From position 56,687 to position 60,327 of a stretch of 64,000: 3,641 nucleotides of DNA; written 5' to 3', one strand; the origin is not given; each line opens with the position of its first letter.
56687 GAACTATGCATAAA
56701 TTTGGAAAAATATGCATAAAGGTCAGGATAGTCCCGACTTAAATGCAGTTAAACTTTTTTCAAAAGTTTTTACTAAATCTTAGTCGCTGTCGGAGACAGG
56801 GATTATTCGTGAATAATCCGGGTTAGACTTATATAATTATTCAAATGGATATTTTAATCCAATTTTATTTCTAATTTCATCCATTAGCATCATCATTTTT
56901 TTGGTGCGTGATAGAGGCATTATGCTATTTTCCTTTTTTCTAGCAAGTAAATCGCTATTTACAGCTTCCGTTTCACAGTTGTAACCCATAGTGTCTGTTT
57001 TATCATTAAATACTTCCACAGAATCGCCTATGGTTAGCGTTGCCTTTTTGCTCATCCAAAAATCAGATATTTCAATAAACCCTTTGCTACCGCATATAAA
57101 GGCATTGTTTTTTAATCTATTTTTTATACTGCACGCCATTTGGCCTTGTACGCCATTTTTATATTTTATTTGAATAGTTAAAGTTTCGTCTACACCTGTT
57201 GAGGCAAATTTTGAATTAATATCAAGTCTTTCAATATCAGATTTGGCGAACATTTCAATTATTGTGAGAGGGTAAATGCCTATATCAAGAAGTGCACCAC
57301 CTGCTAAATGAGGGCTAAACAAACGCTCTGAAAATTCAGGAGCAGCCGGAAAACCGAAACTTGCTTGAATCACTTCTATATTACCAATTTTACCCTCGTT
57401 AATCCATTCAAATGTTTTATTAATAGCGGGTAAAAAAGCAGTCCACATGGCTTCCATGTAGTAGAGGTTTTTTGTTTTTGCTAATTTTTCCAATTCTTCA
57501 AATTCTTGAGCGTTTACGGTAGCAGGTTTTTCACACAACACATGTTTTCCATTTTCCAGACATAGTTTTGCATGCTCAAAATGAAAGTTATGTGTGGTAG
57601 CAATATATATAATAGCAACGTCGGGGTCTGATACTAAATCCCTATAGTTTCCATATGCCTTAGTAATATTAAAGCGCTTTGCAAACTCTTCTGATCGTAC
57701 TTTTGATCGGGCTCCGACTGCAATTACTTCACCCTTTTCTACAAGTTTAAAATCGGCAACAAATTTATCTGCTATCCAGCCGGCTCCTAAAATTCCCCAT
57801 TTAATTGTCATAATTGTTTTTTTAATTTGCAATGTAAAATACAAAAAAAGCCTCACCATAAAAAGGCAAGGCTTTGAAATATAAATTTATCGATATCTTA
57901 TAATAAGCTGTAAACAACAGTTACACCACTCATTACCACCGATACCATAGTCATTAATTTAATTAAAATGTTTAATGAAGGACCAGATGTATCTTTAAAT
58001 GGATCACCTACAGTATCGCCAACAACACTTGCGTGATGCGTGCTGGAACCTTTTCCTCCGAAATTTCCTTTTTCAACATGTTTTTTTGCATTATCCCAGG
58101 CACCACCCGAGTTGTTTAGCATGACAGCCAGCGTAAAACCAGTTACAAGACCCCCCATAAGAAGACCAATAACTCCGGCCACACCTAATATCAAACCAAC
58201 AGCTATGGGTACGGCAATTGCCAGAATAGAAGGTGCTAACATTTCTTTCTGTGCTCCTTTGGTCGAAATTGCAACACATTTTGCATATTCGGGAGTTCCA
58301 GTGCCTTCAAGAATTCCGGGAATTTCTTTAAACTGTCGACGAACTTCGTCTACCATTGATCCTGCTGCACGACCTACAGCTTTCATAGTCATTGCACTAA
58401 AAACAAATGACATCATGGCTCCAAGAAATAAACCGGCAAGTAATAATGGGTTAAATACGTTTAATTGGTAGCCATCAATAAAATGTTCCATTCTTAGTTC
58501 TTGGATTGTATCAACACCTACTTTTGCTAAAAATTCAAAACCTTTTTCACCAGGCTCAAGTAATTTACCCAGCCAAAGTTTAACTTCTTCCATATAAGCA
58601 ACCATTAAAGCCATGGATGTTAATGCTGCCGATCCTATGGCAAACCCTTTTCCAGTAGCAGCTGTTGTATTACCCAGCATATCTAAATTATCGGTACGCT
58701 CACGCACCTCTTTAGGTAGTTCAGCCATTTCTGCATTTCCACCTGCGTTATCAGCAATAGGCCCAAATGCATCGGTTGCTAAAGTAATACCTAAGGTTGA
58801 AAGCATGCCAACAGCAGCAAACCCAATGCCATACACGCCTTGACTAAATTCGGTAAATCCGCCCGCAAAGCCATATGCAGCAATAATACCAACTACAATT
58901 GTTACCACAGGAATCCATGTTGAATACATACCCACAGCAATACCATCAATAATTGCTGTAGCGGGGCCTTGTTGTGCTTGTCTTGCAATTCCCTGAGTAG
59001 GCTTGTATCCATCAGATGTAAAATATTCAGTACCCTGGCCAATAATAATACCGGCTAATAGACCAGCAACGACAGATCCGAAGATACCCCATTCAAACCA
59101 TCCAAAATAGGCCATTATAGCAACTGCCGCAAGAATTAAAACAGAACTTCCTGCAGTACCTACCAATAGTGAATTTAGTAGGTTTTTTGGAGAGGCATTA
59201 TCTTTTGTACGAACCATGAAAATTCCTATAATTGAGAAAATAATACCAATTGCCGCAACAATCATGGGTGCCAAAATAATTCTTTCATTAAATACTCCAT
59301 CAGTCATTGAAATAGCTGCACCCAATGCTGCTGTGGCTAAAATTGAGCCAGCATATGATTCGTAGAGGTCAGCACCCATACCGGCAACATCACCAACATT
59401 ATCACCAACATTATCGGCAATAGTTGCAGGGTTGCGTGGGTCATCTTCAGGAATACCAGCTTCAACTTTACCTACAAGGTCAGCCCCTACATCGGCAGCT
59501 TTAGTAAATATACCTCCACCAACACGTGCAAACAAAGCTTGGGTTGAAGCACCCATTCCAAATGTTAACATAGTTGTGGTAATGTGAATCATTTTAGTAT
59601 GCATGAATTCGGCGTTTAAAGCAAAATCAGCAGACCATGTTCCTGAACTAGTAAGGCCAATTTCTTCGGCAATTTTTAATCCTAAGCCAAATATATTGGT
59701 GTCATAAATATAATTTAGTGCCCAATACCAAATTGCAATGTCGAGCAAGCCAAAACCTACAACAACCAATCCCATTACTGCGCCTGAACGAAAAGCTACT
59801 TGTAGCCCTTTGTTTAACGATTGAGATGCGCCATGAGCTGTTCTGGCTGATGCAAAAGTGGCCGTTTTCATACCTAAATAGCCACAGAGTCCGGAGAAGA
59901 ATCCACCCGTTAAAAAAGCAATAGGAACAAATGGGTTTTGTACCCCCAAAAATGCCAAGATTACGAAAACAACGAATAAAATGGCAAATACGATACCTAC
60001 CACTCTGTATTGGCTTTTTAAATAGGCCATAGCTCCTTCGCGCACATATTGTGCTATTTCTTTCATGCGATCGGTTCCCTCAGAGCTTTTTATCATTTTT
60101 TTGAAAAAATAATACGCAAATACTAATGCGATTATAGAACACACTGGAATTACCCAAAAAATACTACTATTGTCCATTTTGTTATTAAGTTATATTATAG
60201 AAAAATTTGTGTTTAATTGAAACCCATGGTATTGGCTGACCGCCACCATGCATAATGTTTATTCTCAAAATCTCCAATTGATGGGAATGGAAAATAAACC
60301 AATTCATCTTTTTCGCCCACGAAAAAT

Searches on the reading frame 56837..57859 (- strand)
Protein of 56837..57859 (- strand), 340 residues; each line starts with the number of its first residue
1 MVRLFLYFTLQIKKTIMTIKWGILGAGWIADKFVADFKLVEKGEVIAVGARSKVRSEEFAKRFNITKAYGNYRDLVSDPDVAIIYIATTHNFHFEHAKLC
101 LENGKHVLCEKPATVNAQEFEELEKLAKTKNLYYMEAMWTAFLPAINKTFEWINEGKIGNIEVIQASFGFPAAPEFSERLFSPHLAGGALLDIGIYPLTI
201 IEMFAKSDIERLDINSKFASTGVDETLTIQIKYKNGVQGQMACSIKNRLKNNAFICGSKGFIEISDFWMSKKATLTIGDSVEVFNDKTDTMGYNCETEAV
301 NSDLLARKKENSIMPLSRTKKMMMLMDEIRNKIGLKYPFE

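Call 83: search_protein_families(library=pfam, proteins=[window:56837-57859:-])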
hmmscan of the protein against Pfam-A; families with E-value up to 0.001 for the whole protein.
window:56837-57859:- (340 aa): 5 families
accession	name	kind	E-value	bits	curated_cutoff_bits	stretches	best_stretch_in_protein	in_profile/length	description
PF01408.29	GFO_IDH_MocA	-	1e-25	91.2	24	1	19-135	1-117/120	Oxidoreductase family, NAD-binding Rossmann fold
PF22725.1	GFO_IDH_MocA_C3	-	5.4e-19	68.9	27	1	151-263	6-124/124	GFO/IDH/MocA C-terminal domain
PF02894.22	GFO_IDH_MocA_C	-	1.2e-07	32.1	22.9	1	152-275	3-140/218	Oxidoreductase family, C-terminal alpha/beta domain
PF03447.22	NAD_binding_3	-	7e-05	24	24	1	25-132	1-111/116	Homoserine dehydrogenase, NAD binding domain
PF03807.23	F420_oxidored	-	0.00074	20.5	21.6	0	22-87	3-68/94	NADP oxidoreductase coenzyme F420-dependent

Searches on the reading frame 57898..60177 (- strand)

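Call 83: search_protein_families(library=pfam, proteins=[window:57898-60177:-])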
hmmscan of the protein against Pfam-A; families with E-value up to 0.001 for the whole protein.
window:57898-60177:- (759 aa): 1 family
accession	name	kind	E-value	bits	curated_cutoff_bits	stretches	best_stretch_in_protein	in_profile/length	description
PF03030.21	H_PPase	-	2.5e-262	872.7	29.7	1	15-749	1-645/645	Inorganic H+ pyrophosphatase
